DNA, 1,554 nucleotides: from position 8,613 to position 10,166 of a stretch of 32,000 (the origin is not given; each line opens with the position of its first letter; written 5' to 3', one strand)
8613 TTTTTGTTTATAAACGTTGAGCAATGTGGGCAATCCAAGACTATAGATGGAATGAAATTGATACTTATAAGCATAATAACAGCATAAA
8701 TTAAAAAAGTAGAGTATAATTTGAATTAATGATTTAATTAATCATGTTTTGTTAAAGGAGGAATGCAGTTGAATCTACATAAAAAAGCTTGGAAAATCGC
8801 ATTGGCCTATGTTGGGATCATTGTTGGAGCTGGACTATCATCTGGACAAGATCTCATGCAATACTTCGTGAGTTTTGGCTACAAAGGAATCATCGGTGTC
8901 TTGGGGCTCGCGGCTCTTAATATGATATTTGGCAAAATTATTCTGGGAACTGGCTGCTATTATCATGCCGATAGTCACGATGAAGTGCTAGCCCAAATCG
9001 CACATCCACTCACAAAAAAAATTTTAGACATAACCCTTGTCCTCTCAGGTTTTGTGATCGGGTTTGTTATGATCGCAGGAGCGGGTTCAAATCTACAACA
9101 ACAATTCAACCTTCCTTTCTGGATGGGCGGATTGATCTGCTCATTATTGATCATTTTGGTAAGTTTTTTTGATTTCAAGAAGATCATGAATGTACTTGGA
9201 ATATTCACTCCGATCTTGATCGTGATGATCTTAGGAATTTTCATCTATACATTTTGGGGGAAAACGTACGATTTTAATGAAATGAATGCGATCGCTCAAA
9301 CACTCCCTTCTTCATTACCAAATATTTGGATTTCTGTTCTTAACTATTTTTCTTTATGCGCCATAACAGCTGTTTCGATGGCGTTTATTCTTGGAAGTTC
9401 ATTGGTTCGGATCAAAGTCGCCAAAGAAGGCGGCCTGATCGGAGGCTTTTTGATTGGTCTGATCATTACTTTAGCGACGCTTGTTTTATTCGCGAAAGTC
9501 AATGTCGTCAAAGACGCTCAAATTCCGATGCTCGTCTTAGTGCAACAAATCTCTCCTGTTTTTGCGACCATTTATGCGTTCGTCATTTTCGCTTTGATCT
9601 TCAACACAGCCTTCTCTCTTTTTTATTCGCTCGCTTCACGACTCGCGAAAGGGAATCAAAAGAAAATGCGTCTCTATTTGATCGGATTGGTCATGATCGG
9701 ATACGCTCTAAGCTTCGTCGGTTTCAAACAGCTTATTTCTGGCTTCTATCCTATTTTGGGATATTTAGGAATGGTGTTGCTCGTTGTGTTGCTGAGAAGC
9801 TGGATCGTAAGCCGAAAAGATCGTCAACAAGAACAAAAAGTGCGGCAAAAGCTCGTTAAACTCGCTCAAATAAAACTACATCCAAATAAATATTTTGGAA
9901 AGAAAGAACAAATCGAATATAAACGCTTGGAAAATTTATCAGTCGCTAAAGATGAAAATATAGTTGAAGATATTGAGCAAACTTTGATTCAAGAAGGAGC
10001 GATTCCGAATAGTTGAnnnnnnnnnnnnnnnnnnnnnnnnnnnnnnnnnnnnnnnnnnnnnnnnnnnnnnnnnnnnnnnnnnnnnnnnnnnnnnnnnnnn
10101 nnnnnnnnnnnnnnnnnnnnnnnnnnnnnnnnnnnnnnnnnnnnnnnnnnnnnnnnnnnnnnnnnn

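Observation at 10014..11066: Pair of ~460-nt purine-rich non-coding direct repeats, each with its own terminator: candidate novel paralogous structured RNAs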

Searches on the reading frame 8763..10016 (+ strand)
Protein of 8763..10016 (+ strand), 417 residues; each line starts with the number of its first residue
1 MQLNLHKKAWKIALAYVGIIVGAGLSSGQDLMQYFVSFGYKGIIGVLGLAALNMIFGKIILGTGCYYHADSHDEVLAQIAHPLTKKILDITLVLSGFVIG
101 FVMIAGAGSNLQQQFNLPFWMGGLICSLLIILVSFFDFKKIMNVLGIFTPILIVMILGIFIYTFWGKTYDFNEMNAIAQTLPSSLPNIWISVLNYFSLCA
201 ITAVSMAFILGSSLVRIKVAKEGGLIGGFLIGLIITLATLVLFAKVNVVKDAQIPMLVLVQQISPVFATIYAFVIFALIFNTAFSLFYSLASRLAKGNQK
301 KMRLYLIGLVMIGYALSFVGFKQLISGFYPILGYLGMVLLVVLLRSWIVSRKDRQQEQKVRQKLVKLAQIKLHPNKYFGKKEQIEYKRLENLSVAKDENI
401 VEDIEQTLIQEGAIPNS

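Call 8: find_encoding_contigs(protein=window:8763-10016:+, flank=10000, max_places=10)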
Protein window:8763-10016:+ (417 aa): 23 contigs read that carry it; 10 places shown.
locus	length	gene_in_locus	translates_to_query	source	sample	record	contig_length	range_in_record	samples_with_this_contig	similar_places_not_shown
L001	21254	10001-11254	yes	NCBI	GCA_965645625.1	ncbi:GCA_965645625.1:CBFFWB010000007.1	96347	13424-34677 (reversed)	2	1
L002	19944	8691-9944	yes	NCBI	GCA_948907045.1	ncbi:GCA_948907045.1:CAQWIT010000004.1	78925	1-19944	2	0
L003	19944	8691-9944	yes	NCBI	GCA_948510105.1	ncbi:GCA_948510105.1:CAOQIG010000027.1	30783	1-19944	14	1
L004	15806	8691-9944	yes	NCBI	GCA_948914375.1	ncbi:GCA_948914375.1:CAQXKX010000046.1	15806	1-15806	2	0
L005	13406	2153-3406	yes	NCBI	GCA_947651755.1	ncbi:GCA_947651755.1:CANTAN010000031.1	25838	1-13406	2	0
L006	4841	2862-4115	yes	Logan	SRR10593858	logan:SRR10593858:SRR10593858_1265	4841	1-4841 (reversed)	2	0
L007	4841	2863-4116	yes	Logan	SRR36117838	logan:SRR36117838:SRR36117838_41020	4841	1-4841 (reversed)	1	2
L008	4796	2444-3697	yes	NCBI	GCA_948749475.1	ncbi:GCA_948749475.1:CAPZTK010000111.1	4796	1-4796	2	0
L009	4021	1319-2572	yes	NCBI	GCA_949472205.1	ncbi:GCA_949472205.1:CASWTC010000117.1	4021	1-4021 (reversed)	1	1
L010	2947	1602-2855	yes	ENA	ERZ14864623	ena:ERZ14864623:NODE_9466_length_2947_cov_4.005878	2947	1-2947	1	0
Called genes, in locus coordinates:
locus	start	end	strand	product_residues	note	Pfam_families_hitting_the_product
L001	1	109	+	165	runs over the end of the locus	PF12682:Flavodoxin_4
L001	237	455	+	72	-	PF01176:eIF-1a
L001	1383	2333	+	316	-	PF01193:RNA_pol_L, PF01000:RNA_pol_A_bac, PF03118:RNA_pol_A_CTD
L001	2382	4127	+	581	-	PF00005:ABC_tran, PF00931:NB-ARC (faint), PF02463:SMC_N (weak), PF13555:AAA_29 (faint), PF01443:Viral_helicase1 (faint), PF12848:ABC_tran_Xtn, PF00005:ABC_tran, PF16326:ABC_tran_CTD, +5 more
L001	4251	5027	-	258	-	PF02811:PHP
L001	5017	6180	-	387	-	PF00389:2-Hacid_dh, PF02826:2-Hacid_dh_C, PF22629:ACT_AHAS_ss (faint)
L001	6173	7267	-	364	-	PF00266:Aminotran_5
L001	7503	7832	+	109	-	-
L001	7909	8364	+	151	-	PF01668:SmpB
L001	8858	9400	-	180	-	PF01544:CorA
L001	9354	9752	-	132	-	-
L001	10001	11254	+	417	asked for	-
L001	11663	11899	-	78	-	-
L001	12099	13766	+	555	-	PF00682:HMGL-like, PF22615:IPMS_D2, PF08502:LeuA_dimer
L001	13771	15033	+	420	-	PF00330:Aconitase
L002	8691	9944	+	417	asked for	-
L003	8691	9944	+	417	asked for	-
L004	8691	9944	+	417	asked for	-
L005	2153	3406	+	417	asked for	-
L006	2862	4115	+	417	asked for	-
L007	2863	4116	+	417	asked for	-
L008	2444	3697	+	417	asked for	-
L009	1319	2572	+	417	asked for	-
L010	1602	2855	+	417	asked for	-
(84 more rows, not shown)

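Call 12: find_homologous_proteins(query=window:8763-10016:+, max_evalue=1e-30)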
Query window:8763-10016:+ (417 aa): 460 proteins with E <= 1e-30 among 8000 candidates; the best 120 are listed.
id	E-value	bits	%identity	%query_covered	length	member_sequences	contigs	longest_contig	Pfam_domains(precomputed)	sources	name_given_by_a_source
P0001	1.5e-262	889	100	100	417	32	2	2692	-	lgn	-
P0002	4.4e-221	752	100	85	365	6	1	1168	-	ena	-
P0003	1.8e-182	625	71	98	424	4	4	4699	-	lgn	-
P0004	5.6e-178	610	68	99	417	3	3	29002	-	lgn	-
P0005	1.3e-174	599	67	100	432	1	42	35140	-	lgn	-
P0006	5.3e-154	531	62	97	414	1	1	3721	-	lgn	-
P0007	1.4e-149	517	59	97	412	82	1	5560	-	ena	-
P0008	4.6e-149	515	57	98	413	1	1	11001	-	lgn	-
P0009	1.6e-147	510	59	97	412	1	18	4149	-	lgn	-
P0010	4.4e-147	509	56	99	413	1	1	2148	-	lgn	-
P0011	6.1e-145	502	57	95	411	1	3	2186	-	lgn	-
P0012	1.3e-143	497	57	98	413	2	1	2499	-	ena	-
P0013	6.3e-143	495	55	98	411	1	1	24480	-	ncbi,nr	ncbi:MAG: hypothetical protein K6A23_05805 [Butyrivibrio sp.]|nr:hypothetical protein [Butyrivibrio 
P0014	1.2e-142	494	57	97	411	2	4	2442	-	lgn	-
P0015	6.2e-142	492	53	99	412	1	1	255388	-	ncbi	ncbi:YkvI family membrane protein [Terrisporobacter sp.]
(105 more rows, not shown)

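Call 13: find_encoding_contigs(protein=P0004, flank=6000, max_places=3)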
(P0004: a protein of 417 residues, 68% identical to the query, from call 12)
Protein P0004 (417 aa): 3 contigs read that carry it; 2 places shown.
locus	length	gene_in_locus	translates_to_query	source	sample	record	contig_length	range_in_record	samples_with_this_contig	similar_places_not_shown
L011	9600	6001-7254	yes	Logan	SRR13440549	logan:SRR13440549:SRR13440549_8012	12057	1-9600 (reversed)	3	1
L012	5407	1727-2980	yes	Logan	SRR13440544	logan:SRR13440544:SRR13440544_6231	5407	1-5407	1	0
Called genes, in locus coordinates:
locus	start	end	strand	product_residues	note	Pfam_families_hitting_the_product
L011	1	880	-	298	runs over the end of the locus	PF02729:OTCace_N, PF00185:OTCace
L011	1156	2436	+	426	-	-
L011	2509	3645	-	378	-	PF00248:Aldo_ket_red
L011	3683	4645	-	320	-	PF01436:NHL (faint), PF03088:Str_synth (faint), PF08450:SGL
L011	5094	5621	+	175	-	PF00132:Hexapep, PF14602:Hexapep_2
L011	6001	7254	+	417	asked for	-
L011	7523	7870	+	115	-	-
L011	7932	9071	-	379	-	PF00248:Aldo_ket_red, PF13746:Fer4_18 (faint), PF12838:Fer4_7 (weak), PF13183:Fer4_8, PF13187:Fer4_9, PF13237:Fer4_10 (faint), PF13534:Fer4_17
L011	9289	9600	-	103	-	?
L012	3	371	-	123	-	?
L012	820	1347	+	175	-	PF00132:Hexapep, PF14602:Hexapep_2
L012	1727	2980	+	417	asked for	-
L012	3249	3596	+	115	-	-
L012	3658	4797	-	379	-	PF00248:Aldo_ket_red, PF13746:Fer4_18 (faint), PF12838:Fer4_7 (weak), PF13183:Fer4_8, PF13187:Fer4_9, PF13237:Fer4_10 (faint), PF13534:Fer4_17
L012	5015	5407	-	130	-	?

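Call 14: find_encoding_contigs(protein=P0005, flank=6000, max_places=4)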
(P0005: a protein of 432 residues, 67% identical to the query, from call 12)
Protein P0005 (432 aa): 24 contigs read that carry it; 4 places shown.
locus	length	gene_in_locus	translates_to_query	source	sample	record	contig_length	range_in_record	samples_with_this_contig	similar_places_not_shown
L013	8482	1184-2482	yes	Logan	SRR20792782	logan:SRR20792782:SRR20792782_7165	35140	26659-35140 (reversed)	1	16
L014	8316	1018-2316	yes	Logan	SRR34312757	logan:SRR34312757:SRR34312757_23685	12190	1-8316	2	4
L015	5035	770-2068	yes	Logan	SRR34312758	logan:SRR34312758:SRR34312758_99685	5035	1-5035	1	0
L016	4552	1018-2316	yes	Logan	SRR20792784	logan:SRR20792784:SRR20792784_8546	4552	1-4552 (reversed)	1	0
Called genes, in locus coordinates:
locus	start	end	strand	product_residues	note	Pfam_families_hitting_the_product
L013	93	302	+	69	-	-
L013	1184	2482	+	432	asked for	-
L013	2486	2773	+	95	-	-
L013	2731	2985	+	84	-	-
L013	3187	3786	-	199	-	PF00132:Hexapep, PF14602:Hexapep_2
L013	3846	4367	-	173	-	PF03358:FMN_red (weak), PF12682:Flavodoxin_4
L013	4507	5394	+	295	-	PF00126:HTH_1, PF03466:LysR_substrate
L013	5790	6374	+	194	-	PF01725:Ham1p_like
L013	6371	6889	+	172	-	PF00588:SpoU_methylase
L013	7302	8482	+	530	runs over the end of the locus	PF01473:Choline_bind_1 (faint), PF19127:Choline_bind_3 (weak), PF00877:NLPC_P60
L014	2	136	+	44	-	?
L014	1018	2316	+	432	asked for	-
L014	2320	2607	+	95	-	-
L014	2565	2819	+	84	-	-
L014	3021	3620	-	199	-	PF00132:Hexapep, PF14602:Hexapep_2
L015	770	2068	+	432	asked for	-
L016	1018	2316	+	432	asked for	-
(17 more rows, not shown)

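Call 15: find_encoding_contigs(protein=P0003, flank=6000, max_places=3)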
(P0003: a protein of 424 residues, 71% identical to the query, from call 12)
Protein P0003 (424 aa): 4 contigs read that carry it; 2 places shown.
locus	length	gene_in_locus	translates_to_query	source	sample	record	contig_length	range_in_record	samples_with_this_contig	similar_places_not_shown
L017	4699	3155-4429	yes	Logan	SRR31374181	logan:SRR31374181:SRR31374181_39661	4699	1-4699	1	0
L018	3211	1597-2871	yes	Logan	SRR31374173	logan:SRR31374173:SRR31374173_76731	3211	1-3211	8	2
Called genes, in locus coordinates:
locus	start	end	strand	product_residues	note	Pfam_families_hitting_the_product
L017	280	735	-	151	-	PF01243:PNPOx_N, PF16242:Pyrid_ox_like (weak)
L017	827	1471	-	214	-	PF07155:ECF-ribofla_trS, PF12822:ECF_trnsprt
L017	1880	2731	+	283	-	PF12541:DUF3737, PF13229:Beta_helix (faint)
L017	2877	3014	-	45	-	-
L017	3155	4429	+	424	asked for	-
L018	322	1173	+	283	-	PF12541:DUF3737, PF13229:Beta_helix (faint)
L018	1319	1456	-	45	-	-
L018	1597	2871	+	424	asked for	-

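Call 33: list_cluster_members(proteins=[P0001, P0002])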
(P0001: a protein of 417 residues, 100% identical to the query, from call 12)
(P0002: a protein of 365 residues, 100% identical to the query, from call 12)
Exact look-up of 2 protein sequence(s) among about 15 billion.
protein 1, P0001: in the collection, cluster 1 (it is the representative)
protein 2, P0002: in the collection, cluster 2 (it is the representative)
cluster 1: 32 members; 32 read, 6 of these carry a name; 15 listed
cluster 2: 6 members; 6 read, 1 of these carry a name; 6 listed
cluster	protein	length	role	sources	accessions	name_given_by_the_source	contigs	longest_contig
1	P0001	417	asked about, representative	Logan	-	-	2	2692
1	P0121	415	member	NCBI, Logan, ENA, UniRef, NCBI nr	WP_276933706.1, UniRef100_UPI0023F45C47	YkvI family membrane protein [Dubosiella newyorkensis] | YkvI family membrane protein n=1 Tax=Dubosiella newyorkensis TaxID=1862672 ... | hypothetical protein [Dubosiella newyorkensis]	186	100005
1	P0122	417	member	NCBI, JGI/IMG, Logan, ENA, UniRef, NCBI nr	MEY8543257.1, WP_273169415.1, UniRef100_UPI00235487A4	YkvI family membrane protein [Dubosiella newyorkensis] | uncharacterized membrane protein YkvI | YkvI family membrane protein n=1 Tax=Dubosiella newyorkensis TaxID=1862672 ...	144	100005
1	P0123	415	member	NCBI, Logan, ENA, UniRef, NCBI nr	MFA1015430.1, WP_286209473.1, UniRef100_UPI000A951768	YkvI family membrane protein [Dubosiella newyorkensis] | YkvI family membrane protein n=1 Tax=Dubosiella newyorkensis TaxID=1862672 ... | hypothetical protein [Dubosiella newyorkensis]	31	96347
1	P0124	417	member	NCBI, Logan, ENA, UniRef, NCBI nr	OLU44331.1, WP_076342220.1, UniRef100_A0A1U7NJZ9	YkvI family membrane protein [Dubosiella newyorkensis] | Membrane protein YkvI n=2 Tax=Dubosiella newyorkensis TaxID=1862672 RepID=A0A1U7NJZ9_9FIRM | hypothetical protein [Dubosiella newyorkensis]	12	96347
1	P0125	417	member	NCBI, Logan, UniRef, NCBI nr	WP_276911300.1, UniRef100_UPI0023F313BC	YkvI family membrane protein [Dubosiella newyorkensis] | YkvI family membrane protein n=1 Tax=Dubosiella newyorkensis TaxID=1862672 ... | hypothetical protein [Dubosiella newyorkensis]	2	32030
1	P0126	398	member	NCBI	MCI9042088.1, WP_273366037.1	hypothetical protein, partial [Dubosiella newyorkensis]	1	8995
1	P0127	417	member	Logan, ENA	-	-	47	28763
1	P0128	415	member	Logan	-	-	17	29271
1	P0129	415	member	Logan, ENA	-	-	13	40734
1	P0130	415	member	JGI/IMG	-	-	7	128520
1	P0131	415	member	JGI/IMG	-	-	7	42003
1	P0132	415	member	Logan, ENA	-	-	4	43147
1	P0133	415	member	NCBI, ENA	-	-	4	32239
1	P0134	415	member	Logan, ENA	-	-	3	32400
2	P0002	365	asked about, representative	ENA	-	-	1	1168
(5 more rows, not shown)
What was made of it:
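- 8763..10016 (+): ykvI-family membrane protein gene (417 aa). Its stop codon TGA (10014-10016) is the first base triplet of repeat unit 1. The cluster members are named 'YkvI family membrane protein [Dubosiella newyorkensis]' (call 33).
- The organism comes from call 33.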

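Call 35: find_encoding_contigs(protein=P0127, flank=3000, max_places=10)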
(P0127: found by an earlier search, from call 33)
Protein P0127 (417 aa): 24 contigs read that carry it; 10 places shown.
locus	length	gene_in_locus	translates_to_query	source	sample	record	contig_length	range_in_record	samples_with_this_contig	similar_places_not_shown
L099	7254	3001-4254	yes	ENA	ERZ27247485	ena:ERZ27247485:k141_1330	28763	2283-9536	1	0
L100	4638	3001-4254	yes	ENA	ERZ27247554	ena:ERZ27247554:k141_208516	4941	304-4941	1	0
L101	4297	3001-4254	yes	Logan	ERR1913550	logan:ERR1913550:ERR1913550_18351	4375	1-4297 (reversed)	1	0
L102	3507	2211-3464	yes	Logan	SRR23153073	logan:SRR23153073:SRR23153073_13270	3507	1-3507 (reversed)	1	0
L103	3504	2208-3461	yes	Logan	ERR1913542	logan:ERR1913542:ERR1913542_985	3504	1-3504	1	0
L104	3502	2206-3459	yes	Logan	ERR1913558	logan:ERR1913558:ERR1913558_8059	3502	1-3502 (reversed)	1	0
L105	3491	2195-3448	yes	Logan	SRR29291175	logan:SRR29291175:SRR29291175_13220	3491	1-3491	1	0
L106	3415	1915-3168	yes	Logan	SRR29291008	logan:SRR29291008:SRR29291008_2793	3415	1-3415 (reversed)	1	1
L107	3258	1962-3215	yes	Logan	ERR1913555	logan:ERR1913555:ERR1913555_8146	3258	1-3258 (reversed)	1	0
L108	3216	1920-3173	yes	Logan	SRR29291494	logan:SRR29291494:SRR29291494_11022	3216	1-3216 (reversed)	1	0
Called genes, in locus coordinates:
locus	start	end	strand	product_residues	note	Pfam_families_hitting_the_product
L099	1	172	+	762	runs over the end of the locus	-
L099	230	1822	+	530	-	PF00239:Resolvase, PF07508:Recombinase, PF13408:Zn_ribbon_recom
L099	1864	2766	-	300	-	PF01544:CorA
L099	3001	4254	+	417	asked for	-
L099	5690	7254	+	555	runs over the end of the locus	PF00682:HMGL-like, PF22615:IPMS_D2, PF08502:LeuA_dimer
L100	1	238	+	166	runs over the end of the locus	-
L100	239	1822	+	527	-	PF00239:Resolvase, PF07508:Recombinase, PF13408:Zn_ribbon_recom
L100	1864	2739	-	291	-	PF01544:CorA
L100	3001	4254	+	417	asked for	-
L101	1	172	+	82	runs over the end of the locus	?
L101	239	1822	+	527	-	PF00239:Resolvase, PF07508:Recombinase, PF13408:Zn_ribbon_recom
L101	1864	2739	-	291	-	PF01544:CorA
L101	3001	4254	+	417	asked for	-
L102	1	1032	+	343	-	?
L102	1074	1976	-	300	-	PF01544:CorA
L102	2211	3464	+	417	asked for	-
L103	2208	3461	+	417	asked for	-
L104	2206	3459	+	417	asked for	-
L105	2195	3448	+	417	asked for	-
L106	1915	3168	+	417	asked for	-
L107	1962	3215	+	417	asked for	-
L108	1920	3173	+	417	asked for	-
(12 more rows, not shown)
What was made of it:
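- A related lineage carries a large serine recombinase gene next to corA (call 35). Many contigs end inside the repeat (calls 8, 35).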

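Call 41: find_encoding_contigs(protein=P0122, flank=2500, max_places=10)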
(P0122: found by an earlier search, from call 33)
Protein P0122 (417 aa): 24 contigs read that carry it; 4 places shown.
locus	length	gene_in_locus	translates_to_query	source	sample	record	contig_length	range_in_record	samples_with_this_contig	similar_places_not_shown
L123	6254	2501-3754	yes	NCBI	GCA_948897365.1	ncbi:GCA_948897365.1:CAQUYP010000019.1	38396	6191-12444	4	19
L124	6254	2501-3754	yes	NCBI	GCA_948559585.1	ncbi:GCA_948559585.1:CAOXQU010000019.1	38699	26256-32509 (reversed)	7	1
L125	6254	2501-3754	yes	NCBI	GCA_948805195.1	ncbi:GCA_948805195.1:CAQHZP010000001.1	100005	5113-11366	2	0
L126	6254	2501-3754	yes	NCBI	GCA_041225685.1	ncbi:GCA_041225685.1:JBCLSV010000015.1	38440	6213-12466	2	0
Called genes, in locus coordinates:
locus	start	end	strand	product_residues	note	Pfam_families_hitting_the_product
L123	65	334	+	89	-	-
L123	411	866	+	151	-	PF01668:SmpB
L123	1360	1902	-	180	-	PF01544:CorA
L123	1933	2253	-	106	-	-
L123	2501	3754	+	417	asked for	-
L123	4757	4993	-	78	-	-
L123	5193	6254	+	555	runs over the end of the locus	PF00682:HMGL-like, PF22615:IPMS_D2, PF08502:LeuA_dimer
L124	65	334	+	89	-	-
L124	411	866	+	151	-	PF01668:SmpB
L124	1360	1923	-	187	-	PF01544:CorA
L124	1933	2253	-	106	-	-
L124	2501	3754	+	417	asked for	-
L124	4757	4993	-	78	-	-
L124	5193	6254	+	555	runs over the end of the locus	PF00682:HMGL-like, PF22615:IPMS_D2, PF08502:LeuA_dimer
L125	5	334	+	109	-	-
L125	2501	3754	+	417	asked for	-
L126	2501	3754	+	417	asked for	-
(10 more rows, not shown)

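Call 42: find_encoding_contigs(protein=P0121, flank=2500, max_places=10)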
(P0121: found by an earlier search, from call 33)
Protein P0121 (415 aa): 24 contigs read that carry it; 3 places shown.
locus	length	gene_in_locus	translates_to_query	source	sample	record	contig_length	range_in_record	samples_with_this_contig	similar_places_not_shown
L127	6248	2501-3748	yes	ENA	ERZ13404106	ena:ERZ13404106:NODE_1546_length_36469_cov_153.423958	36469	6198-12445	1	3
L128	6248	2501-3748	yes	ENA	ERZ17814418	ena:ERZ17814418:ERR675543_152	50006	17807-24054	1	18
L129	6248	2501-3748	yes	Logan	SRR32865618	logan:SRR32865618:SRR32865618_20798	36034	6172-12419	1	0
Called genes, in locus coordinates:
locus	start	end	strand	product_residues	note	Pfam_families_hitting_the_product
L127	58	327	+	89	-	-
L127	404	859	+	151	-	PF01668:SmpB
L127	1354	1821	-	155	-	PF01544:CorA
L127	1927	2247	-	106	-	-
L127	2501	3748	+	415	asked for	-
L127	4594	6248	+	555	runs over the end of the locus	PF00682:HMGL-like, PF22615:IPMS_D2, PF08502:LeuA_dimer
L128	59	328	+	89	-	-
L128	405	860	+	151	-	PF01668:SmpB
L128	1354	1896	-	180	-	PF01544:CorA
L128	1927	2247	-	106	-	-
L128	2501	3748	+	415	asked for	-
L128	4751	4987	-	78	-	-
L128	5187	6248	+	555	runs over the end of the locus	PF00682:HMGL-like, PF22615:IPMS_D2, PF08502:LeuA_dimer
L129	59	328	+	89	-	-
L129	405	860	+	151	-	PF01668:SmpB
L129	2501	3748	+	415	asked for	-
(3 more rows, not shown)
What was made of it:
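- This argues that both states are real (calls 8, 35, 42). One copy is dispensable (calls 8, 42).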
